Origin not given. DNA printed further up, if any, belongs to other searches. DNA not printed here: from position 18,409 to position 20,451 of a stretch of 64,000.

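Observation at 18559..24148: Orphan Fe-S trafficking module (SufE, Mrp-DUF971, Nfu) wired to a tandem SagB-type nitroreductase and a Cys-rich MarR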

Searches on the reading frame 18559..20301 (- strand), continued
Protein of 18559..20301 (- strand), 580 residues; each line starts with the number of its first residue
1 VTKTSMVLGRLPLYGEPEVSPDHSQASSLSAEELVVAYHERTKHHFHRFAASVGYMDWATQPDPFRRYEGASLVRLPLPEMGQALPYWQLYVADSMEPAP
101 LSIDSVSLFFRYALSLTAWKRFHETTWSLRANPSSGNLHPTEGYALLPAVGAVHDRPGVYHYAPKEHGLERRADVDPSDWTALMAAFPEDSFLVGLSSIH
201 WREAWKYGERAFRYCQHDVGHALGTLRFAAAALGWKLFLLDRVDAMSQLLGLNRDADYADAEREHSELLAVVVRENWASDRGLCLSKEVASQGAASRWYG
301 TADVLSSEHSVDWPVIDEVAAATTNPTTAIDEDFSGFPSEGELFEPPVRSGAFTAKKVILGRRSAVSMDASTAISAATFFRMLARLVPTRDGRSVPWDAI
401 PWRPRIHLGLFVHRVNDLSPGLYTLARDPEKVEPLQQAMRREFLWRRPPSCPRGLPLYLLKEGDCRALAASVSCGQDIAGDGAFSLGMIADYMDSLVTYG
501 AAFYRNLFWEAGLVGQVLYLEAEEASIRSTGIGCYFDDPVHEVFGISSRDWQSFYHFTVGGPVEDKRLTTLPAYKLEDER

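Call 43: find_homologous_proteins(query=L042:10001-11695:+, max_evalue=1e-10)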
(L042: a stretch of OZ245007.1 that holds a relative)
Query L042:10001-11695:+ (565 aa): 8000 proteins with E <= 1e-10 among 8000 candidates; the best 120 are listed.
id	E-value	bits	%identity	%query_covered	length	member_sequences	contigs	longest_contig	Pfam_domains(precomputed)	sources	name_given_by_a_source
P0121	0.0e+0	1329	100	100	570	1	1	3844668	PF00881.30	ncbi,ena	-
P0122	0.0e+0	1195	90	99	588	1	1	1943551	PF00881.30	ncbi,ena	-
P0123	0.0e+0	1152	86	99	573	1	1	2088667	PF00881.30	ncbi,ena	-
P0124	0.0e+0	1152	87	99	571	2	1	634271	PF00881.30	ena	-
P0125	0.0e+0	1106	83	99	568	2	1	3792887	PF00881.30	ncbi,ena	-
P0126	0.0e+0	1098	83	99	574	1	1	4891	PF00881.30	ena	-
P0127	0.0e+0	1090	82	99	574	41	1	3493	PF00881.30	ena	-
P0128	0.0e+0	1089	80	100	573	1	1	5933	PF00881.30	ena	-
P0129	0.0e+0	1086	82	99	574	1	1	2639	PF00881.30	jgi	jgi:SagB-type dehydrogenase family enzyme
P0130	0.0e+0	1083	81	99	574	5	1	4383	PF00881.30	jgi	-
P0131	0.0e+0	1079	81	99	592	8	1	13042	PF00881.30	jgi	jgi:SagB-type dehydrogenase family enzyme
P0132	0.0e+0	1078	81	100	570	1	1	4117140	PF00881.30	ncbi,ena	-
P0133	0.0e+0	1075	80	99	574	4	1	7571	PF00881.30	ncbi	-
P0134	0.0e+0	1074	80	100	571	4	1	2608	PF00881.30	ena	-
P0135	0.0e+0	1072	80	99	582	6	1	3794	PF00881.30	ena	-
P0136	0.0e+0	1071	80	100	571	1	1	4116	PF00881.30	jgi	-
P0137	0.0e+0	1068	80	98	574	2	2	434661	PF00881.30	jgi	jgi:SagB-type dehydrogenase family enzyme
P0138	0.0e+0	1065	80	99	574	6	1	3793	PF00881.30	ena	-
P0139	0.0e+0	1064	80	99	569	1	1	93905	PF00881.30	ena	-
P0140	0.0e+0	1062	79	99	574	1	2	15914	PF00881.30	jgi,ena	-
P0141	0.0e+0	1060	80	100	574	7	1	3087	PF00881.30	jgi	jgi:SagB-type dehydrogenase family enzyme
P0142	0.0e+0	1060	80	99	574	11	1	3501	PF00881.30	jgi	jgi:SagB-type dehydrogenase family enzyme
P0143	0.0e+0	1057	80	99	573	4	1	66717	PF00881.30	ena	-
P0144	0.0e+0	1054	79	99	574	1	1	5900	PF00881.30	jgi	jgi:SagB-type dehydrogenase family enzyme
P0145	0.0e+0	1054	77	100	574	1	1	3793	PF00881.30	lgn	-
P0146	0.0e+0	1052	79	98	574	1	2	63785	PF00881.30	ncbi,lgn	ncbi:MAG: SagB/ThcOx family dehydrogenase [Nitrospirales bacterium]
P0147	0.0e+0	1049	79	100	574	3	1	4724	PF00881.30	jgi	jgi:SagB-type dehydrogenase family enzyme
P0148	0.0e+0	1047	79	99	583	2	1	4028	PF00881.30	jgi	-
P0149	0.0e+0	1047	78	100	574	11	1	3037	PF00881.30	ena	-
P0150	0.0e+0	1043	79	99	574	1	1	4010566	PF00881.30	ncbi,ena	-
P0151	0.0e+0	1042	78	99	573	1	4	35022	PF00881.30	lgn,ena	-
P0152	0.0e+0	1040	78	99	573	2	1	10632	PF00881.30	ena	-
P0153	0.0e+0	1039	77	100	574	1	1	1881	PF00881.30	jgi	-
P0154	0.0e+0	1039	78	99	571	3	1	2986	PF00881.30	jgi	-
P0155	0.0e+0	1037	77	100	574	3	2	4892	PF00881.30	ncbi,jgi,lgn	-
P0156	0.0e+0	1036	78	98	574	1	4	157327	PF00881.30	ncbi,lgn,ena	-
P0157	0.0e+0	1036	78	99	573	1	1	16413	PF00881.30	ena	-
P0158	0.0e+0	1036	78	99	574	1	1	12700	PF00881.30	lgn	-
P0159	0.0e+0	1035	82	94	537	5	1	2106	PF00881.30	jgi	jgi:SagB-type dehydrogenase family enzyme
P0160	0.0e+0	1034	78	99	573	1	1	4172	PF00881.30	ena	-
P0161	0.0e+0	1033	78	98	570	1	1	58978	PF00881.30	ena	-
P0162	0.0e+0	1033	77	99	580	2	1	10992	PF00881.30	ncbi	-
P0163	0.0e+0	1030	77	99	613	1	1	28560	PF00881.30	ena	-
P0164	0.0e+0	1030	77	99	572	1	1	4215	PF00881.30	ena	-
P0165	0.0e+0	1029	77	100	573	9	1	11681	PF00881.30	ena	-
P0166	0.0e+0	1029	76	100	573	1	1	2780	PF00881.30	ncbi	-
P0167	0.0e+0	1027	76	98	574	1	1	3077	PF00881.30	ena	-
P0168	0.0e+0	1027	77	100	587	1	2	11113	PF00881.30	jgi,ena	-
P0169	0.0e+0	1026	77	100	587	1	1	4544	PF00881.30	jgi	-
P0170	0.0e+0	1024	78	98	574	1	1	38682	PF00881.30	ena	-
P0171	0.0e+0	1022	78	98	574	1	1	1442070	PF00881.30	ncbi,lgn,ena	-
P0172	0.0e+0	1014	75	99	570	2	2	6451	PF00881.30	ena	-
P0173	0.0e+0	1010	78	98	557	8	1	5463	PF00881.30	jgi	jgi:SagB-type dehydrogenase family enzyme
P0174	2.7e-295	999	79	94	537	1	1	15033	PF00881.30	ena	-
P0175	5.6e-286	968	72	98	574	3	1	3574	PF00881.30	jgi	jgi:SagB-type dehydrogenase family enzyme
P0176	4.3e-285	965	72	98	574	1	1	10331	PF00881.30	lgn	-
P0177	5.6e-285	965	71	100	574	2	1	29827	PF00881.30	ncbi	-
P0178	1.2e-284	963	72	98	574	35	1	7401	PF00881.30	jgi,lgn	jgi:SagB-type dehydrogenase family enzyme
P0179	1.4e-284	963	72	99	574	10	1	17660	PF00881.30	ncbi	-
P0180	2.7e-284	962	72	99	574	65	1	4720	PF00881.30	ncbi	ncbi:MAG: SagB/ThcOx family dehydrogenase [Nitrospirales bacterium]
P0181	2.9e-284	962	72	99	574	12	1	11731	PF00881.30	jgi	-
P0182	1.9e-282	956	70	98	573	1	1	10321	PF00881.30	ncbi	-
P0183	5.8e-282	955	71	98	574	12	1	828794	PF00881.30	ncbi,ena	-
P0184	1.8e-281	953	71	100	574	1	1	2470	PF00881.30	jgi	-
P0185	2.4e-281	952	71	98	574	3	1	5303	PF00881.30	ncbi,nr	ncbi:MAG TPA: SagB/ThcOx family dehydrogenase [Nitrospirales bacterium]|nr:SagB/ThcOx family dehydro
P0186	2.6e-281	952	70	100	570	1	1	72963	PF00881.30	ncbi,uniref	ncbi:SagB/ThcOx family dehydrogenase [uncultured Nitrospira sp.]|uniref:SagB/ThcOx family dehydrogen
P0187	3.4e-279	945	71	99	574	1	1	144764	PF00881.30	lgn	-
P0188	5.4e-279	945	70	99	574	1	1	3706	PF00881.30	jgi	jgi:SagB-type dehydrogenase family enzyme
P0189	1.1e-275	934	69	99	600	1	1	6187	PF00881.30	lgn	-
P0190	1.3e-275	934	70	98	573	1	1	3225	PF00881.30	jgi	jgi:SagB-type dehydrogenase family enzyme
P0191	2.1e-274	930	71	96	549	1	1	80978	PF00881.30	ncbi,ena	-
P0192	2.1e-273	926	69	98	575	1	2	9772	PF00881.30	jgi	jgi:SagB-type dehydrogenase family enzyme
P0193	7.3e-267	905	69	98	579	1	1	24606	PF00881.30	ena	-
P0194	2.9e-265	899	68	98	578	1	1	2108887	PF00881.30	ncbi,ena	-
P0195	9.7e-265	898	66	99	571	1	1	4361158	PF00881.30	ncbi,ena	-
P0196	7.7e-264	895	68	98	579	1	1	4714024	PF00881.30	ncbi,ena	-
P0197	7.5e-263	891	68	98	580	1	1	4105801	PF00881.30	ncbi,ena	-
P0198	4.1e-257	872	66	99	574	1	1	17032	PF00881.30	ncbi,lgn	ncbi:MAG: SagB/ThcOx family dehydrogenase [Nitrospirales bacterium]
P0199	3.4e-256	869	66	100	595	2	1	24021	PF00881.30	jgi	-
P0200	2.0e-255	867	65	100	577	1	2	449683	PF00881.30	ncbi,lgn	-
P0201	5.0e-255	866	66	99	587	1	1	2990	PF00881.30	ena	-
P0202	5.0e-255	866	65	99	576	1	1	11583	PF00881.30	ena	-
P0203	3.2e-254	863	65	99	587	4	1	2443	PF00881.30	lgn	-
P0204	4.4e-254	862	64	100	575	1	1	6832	PF00881.30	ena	-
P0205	6.9e-254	862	66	99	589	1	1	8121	PF00881.30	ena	-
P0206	1.6e-253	861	65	99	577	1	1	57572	PF00881.30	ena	-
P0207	1.9e-253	860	65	99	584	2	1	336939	PF00881.30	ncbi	ncbi:MAG: SagB/ThcOx family dehydrogenase [Nitrospirales bacterium]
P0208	3.9e-253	859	64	100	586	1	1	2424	PF00881.30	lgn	-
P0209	1.9e-252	857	64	99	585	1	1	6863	PF00881.30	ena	-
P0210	3.5e-252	856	64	99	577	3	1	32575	PF00881.30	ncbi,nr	ncbi:MAG: hypothetical protein NPIRA01_24560 [Nitrospirales bacterium]|nr:MAG: hypothetical protein 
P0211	6.1e-251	852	65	99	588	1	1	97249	PF00881.30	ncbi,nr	ncbi:MAG: SagB/ThcOx family dehydrogenase [Nitrospirales bacterium]|nr:SagB/ThcOx family dehydrogena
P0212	6.3e-251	852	64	99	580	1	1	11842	PF00881.30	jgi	-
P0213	1.6e-250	851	65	98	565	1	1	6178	PF00881.30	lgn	-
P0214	1.6e-250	851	63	100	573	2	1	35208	PF00881.30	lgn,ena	-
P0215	2.7e-250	850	64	98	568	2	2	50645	PF00881.30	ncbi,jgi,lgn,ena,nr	ncbi:MAG: SagB/ThcOx family dehydrogenase [Nitrospirae bacterium]|nr:SagB/ThcOx family dehydrogenase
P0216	2.8e-250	850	65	99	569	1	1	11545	PF00881.30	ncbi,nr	ncbi:MAG: SagB/ThcOx family dehydrogenase [Nitrospirae bacterium]|nr:MAG: SagB/ThcOx family dehydrog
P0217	8.5e-250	848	65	98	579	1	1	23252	PF00881.30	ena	-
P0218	3.0e-249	847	64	99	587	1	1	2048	PF00881.30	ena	-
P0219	4.7e-249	846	62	99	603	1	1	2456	PF00881.30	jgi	jgi:SagB-type dehydrogenase family enzyme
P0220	7.3e-249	845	62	99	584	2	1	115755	PF00881.30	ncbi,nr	ncbi:MAG: hypothetical protein NPIRA02_17170 [Nitrospirales bacterium]|nr:MAG: hypothetical protein 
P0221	1.0e-248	845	63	99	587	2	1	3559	PF00881.30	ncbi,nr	ncbi:MAG: hypothetical protein NPIRA04_33950 [Nitrospirales bacterium]|nr:MAG: hypothetical protein 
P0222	1.6e-248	844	65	98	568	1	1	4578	PF00881.30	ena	-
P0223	2.8e-248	843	65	98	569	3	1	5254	PF00881.30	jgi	-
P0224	3.5e-248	843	63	99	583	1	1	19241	PF00881.30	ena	-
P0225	3.8e-248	843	64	98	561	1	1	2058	PF00881.30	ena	-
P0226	4.3e-248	843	63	98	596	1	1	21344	PF00881.30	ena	-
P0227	8.4e-248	842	64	98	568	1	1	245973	PF00881.30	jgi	jgi:SagB-type dehydrogenase family enzyme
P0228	9.8e-248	842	64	100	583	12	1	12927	PF00881.30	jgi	jgi:SagB-type dehydrogenase family enzyme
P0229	3.3e-247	840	63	99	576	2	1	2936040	PF00881.30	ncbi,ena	-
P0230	4.3e-247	839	63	99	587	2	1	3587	PF00881.30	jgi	-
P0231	7.1e-247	839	63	99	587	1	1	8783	PF00881.30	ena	-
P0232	8.6e-247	838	63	99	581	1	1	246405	PF00881.30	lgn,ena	-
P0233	1.1e-246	838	64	98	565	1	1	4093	PF00881.30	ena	-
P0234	1.6e-246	838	61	99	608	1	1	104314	PF00881.30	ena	-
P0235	1.8e-246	837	65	98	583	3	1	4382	PF00881.30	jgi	-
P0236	2.3e-246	837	63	98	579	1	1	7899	PF00881.30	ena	-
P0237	7.0e-246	835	63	98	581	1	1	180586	PF00881.30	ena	-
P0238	8.5e-246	835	64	98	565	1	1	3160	PF00881.30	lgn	-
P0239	1.5e-245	834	63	98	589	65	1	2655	PF00881.30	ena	-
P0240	2.6e-245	834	62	100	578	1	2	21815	PF00881.30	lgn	-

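Call 54: predict_structure(alignment_id=A1)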
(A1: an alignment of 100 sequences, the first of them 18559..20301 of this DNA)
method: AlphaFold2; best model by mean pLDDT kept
length: 580 residues; sequences in the alignment: 100
mean_pLDDT: 83.7   pTM: 0.89
mean pLDDT of the five models: 83.7, 79.5, 79.5, 76.7, 75.8
residues with pLDDT >= 90: 301; 70-90: 181; 50-70: 59; < 50: 39
segments of 3 or more residues with pLDDT < 50: 1-23, 50-57, 577-580
pLDDT, mean of each block of 10 residues (from residue 1): 40 38 62 91 60 44 82 89 82 87 94 89 81 60 94 91 94 93 91 89 64 86 94 92 81 90 88 78 75 85 77 82 72 89 76 90 88 96 94 88 93 97 97 95 95 95 95 86 95 92 92 94 93 68 88 90 85 63
secondary structure, 60 per line:
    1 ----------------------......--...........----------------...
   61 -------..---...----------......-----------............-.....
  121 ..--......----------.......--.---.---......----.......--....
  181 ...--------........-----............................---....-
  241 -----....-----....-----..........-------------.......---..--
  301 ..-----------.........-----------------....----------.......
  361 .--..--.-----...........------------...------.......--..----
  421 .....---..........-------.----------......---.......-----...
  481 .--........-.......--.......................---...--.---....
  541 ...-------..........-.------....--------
elements in order: H23-28 H31-41 E73-75 H87-91 H103-114 E116-122 E125-130 E141-147 E158-163 E168-174 H177-183 E192-199 H205-232 E236-239 H246-249 H255-258 E264-273 H287-293 H314-322 H340-343 H355-361 H376-384 E406-412 E421-425 H429-438 E457-462 H466-472 H478-481 E484-491 H493-499 H502-524 E528-530 H537-543 E551-560 E569-572

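Call 55: search_protein_representatives(protein=window:18559-20301:-)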
Query: 580 residues. Proteins with E-value up to 0.001 (for the whole library): 5908; up to 1e-10: 2907; up to 1e-30: 920. The best 150 are listed.
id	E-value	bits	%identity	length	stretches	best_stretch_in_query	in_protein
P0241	3.4e-183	626.9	56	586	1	31-575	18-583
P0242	2.9e-174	597.4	51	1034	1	31-575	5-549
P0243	8.9e-174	595.8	73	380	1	35-405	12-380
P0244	4.2e-172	590.3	51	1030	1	35-575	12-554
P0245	2.1e-169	581.3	48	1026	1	35-575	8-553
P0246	7.5e-165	566.3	47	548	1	33-575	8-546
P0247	8.7e-161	552.9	96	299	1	6-255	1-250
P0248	2.2e-156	538.4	50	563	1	35-574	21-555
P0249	1.5e-154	532.3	48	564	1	30-575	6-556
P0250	5.9e-150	517.1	53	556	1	35-577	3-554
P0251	1.8e-148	512.2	48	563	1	31-574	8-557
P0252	7.3e-148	510.2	57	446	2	34-247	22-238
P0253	1.5e-147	509.2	46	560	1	33-577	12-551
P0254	2.7e-147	508.3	48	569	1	17-575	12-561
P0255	1.0e-146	506.4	49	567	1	35-575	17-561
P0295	9.8e-129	447.1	50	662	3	353-566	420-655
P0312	7.8e-124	430.9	45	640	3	35-321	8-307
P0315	2.7e-122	425.8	48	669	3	338-575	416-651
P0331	1.4e-119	416.8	44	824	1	26-575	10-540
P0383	5.9e-108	378.4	45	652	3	100-547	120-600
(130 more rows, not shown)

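Call 56: search_protein_families(library=pfam, proteins=[P0242, P0244, P0245, P0331, P0038, P0295, P0315, P0312, P0383], max_evalue=0.001)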
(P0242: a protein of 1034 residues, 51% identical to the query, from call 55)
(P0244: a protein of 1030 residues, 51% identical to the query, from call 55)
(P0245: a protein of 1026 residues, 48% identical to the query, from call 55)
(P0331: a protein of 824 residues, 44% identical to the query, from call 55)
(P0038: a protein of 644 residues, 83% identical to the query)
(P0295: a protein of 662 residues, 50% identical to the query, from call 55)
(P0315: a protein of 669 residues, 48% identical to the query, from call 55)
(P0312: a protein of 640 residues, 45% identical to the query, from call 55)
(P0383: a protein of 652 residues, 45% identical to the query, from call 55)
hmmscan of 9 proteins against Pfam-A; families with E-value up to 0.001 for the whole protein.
P0242 (1034 aa): 1 family
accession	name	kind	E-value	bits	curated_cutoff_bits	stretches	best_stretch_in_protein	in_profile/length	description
PF00881.29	Nitroreductase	-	1.5e-12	48.5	23.5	2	102-230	26-156/167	Nitroreductase family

P0244 (1030 aa): 2 families
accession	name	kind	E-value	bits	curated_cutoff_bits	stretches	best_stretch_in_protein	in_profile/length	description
PF00881.29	Nitroreductase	-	5.6e-09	36.8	23.5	1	104-234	26-157/167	Nitroreductase family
PF00248.27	Aldo_ket_red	-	0.00018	21.1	24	1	637-779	45-147/291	Aldo/keto reductase family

P0245 (1026 aa): 2 families
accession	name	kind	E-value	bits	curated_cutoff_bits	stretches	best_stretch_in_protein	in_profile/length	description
PF00881.29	Nitroreductase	-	1.4e-14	55.1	23.5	2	100-231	25-157/167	Nitroreductase family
PF00248.27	Aldo_ket_red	-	1.2e-12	48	24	1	596-765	3-144/291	Aldo/keto reductase family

P0331 (824 aa): 8 families
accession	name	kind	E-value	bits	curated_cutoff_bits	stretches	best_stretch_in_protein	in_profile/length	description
PF12796.13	Ank_2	-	3.7e-20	72.7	27.3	2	738-817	1-80/90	Ankyrin repeats (3 copies)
PF00023.36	Ank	-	1.3e-18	66.5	21.1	1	701-731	2-32/33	Ankyrin repeat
PF00581.25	Rhodanese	-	2.2e-17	63.8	22.2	1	570-661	1-101/102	Rhodanese-like domain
PF13857.12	Ank_5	-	2.2e-15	57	27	2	753-807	1-56/56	Ankyrin repeats (many copies)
PF13606.12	Ank_3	-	2.2e-12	46.3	22.3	1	701-728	2-29/30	Ankyrin repeat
PF13637.12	Ank_4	-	2.6e-12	47.1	22.7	1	739-787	2-50/50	Ankyrin repeats (many copies)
PF00881.29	Nitroreductase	-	7.2e-09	36.5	23.5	1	328-526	2-167/167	Nitroreductase family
PF23745.1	ANK_LRRK2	-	0.00024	21.4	27.5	0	705-763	35-93/130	LRRK2 ANK repeat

P0038 (644 aa): 2 families
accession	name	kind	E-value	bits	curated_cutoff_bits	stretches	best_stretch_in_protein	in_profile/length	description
PF00881.29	Nitroreductase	-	1.7e-13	51.6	23.5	2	449-535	82-166/167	Nitroreductase family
PF01722.23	BolA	-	2.3e-10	41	25.7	1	589-643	25-75/76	BolA-like protein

P0295 (662 aa): 1 family
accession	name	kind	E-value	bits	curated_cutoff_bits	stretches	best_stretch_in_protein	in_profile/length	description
PF00881.29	Nitroreductase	-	2.1e-13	51.3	23.5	1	577-649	96-166/167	Nitroreductase family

P0315 (669 aa): 1 family
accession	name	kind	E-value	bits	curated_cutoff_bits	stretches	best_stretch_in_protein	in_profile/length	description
PF00881.29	Nitroreductase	-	4.5e-12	46.9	23.5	2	117-285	25-158/167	Nitroreductase family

P0312 (640 aa): 1 family
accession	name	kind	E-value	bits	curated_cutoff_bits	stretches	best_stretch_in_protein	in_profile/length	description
PF00881.29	Nitroreductase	-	6e-15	56.3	23.5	2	106-233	28-157/167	Nitroreductase family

P0383 (652 aa): 1 family
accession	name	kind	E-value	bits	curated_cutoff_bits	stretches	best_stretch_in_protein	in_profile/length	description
PF00881.29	Nitroreductase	-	4.4e-09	37.2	23.5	0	151-289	29-155/167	Nitroreductase family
